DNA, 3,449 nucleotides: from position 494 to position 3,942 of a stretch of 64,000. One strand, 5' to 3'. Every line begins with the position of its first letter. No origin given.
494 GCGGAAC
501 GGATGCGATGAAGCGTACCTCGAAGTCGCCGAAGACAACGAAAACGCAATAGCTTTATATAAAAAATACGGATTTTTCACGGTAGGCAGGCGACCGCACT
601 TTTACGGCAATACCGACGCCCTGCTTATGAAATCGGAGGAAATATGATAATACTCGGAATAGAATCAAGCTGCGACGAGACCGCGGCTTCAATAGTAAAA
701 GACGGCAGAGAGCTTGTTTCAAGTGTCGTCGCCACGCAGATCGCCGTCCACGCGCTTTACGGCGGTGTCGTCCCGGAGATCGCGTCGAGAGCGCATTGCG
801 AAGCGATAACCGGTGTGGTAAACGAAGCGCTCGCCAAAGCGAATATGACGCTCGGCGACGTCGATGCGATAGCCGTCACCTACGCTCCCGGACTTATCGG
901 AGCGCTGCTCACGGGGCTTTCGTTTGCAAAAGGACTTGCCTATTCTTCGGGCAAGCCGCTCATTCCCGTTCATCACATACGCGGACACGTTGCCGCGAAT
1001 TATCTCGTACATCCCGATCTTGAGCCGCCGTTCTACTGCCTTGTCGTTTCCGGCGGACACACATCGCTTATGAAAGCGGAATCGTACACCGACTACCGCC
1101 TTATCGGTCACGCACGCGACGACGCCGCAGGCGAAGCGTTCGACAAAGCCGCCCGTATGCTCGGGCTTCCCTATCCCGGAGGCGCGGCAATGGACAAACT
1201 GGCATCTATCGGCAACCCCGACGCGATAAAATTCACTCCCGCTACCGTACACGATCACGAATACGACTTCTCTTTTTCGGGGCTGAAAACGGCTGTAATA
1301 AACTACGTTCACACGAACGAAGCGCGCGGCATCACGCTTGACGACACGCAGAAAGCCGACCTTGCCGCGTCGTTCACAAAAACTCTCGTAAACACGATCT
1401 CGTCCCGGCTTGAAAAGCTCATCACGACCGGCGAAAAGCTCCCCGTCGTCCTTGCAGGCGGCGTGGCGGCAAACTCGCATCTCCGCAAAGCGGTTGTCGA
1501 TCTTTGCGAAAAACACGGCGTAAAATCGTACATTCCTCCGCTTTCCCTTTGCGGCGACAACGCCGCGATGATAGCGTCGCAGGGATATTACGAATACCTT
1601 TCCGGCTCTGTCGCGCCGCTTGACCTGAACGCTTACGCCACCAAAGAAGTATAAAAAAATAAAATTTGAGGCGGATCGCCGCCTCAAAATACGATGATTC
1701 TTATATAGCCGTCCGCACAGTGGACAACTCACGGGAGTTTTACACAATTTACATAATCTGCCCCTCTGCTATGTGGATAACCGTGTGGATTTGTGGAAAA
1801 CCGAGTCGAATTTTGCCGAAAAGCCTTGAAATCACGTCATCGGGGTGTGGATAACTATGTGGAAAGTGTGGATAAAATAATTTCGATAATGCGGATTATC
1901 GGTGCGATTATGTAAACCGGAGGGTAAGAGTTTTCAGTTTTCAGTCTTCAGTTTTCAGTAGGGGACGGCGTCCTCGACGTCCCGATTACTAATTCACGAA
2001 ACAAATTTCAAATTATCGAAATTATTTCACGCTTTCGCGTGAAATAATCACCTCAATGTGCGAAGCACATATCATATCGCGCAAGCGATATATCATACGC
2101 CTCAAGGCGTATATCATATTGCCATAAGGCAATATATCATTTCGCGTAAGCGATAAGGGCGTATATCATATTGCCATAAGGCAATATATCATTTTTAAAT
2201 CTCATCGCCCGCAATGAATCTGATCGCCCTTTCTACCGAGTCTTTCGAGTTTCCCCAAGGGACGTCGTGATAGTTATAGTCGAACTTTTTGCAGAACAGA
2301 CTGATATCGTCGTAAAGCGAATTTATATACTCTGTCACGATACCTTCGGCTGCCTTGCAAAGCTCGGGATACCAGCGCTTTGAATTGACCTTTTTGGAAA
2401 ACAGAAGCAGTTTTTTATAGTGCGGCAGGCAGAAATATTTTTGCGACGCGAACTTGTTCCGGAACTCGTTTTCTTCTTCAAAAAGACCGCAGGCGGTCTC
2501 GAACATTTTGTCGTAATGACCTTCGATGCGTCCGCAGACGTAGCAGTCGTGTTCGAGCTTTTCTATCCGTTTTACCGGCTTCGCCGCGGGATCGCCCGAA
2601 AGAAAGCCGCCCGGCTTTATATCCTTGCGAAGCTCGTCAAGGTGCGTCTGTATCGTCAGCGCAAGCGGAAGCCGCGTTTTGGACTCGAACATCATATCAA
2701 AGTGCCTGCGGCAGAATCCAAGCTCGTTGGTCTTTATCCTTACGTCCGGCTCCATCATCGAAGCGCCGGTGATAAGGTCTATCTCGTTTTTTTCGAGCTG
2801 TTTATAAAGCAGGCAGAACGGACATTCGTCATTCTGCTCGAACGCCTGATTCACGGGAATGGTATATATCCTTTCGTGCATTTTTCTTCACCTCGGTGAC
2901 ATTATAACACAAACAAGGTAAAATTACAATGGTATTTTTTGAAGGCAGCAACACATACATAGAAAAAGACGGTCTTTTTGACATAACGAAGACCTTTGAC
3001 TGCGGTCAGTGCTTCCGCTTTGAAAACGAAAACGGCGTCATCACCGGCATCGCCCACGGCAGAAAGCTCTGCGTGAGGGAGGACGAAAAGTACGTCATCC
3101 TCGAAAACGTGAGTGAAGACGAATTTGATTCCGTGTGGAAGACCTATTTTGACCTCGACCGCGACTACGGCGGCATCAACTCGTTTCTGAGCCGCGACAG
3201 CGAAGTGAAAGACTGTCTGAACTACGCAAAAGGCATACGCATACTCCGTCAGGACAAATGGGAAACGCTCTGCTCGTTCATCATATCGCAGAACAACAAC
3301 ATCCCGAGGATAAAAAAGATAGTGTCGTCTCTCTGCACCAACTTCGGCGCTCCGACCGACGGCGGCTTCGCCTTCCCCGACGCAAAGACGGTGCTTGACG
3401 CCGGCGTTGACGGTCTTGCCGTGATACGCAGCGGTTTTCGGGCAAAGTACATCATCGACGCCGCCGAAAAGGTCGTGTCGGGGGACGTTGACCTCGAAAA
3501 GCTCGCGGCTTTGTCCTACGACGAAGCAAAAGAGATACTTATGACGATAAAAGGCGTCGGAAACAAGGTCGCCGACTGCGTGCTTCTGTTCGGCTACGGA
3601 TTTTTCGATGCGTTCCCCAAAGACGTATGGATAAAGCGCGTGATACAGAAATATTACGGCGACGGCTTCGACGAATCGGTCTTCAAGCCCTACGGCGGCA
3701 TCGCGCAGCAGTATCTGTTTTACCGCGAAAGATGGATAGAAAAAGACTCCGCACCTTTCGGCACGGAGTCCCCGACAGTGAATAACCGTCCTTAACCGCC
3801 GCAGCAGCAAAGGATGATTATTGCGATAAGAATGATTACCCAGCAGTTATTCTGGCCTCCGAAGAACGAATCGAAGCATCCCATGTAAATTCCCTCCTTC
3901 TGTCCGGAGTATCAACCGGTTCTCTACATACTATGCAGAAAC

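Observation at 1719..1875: Same-orientation DnaA-box cluster immediately downstream of tsaD (gcp), with no dnaA nearby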

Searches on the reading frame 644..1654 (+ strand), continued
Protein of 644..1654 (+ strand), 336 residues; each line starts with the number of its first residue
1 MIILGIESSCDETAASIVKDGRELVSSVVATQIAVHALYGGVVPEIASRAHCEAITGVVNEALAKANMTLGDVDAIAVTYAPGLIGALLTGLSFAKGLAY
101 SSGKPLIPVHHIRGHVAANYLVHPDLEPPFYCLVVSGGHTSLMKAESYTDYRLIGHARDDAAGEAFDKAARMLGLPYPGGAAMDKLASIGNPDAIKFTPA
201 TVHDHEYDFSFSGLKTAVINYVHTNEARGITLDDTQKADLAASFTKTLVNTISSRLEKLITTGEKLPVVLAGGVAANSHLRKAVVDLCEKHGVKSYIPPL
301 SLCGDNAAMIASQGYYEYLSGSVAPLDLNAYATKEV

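Call 55: find_encoding_contigs(protein=P0128, flank=2500, max_places=1)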
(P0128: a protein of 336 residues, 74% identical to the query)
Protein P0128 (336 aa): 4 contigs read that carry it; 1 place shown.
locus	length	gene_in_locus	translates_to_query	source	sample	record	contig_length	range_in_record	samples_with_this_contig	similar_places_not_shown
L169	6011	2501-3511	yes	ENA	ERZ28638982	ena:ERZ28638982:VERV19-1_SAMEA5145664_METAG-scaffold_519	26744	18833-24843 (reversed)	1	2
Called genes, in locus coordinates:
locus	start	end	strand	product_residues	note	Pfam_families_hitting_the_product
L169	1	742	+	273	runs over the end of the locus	PF00754:F5_F8_type_C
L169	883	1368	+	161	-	PF00383:dCMP_cyt_deam_1, PF14437:MafB19-deam (faint)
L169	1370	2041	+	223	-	-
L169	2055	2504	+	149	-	PF13420:Acetyltransf_4 (weak), PF13527:Acetyltransf_9 (faint), PF00583:Acetyltransf_1, PF13673:Acetyltransf_10, PF13508:Acetyltransf_7, PF08445:FR47 (weak)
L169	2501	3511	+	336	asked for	PF00814:TsaD, PF22521:HypF_C_2 (weak)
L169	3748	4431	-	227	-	PF19538:DUF6062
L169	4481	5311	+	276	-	PF07934:OGG_N, PF00730:HhH-GPD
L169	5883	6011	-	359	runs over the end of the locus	-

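Call 56: find_encoding_contigs(protein=P0138, flank=2500, max_places=1)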
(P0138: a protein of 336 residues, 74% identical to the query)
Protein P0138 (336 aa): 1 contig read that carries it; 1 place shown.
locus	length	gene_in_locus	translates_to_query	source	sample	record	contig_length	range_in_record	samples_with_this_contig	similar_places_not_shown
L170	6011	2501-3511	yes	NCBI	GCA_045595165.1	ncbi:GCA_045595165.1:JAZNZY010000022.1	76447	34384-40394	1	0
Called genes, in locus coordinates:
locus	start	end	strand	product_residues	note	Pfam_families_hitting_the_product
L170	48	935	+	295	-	PF00483:NTP_transferase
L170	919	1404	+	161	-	PF00383:dCMP_cyt_deam_1, PF14437:MafB19-deam (weak)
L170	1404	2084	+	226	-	-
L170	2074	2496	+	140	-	PF13673:Acetyltransf_10, PF00583:Acetyltransf_1, PF13508:Acetyltransf_7, PF08445:FR47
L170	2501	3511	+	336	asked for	PF00814:TsaD, PF22521:HypF_C_2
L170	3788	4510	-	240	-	PF19538:DUF6062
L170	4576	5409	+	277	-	PF07934:OGG_N, PF00730:HhH-GPD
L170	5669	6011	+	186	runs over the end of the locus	PF02545:Maf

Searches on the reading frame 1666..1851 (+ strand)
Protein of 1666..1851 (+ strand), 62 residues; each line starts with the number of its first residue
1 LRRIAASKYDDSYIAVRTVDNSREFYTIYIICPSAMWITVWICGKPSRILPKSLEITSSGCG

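Call 44: search_protein_families(library=pfam, proteins=[window:1666-1851:+], max_evalue=0.01)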
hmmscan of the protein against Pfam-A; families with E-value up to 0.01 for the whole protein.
window:1666-1851:+ (62 aa): 0 families

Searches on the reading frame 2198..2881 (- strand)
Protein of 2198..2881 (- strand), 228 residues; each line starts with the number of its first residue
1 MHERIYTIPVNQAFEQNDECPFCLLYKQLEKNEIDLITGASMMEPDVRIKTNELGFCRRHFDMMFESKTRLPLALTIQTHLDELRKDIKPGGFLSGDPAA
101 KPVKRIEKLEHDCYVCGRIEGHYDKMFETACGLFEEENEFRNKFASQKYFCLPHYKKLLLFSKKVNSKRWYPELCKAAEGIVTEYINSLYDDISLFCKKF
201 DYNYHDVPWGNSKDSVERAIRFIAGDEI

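Call 44: search_protein_families(library=pfam, proteins=[window:2198-2881:-], max_evalue=0.01)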
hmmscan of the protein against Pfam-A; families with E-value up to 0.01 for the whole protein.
window:2198-2881:- (228 aa): 1 family
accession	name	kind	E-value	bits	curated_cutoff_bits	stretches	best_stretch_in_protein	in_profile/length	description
PF19538.4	DUF6062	-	1e-76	258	27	1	1-226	1-239/243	Family of unknown function (DUF6062)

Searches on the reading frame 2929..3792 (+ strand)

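Call 44: search_protein_families(library=pfam, proteins=[window:2929-3792:+], max_evalue=0.01)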
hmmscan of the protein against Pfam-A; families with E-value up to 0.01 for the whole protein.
window:2929-3792:+ (288 aa): 2 families
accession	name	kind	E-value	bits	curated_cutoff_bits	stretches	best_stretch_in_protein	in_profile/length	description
PF07934.18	OGG_N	-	8.3e-24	84.4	23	1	17-114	9-115/115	8-oxoguanine DNA glycosylase, N-terminal domain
PF00730.31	HhH-GPD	-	3.3e-10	40.7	26.2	1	115-244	1-88/108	HhH-GPD superfamily base excision DNA repair protein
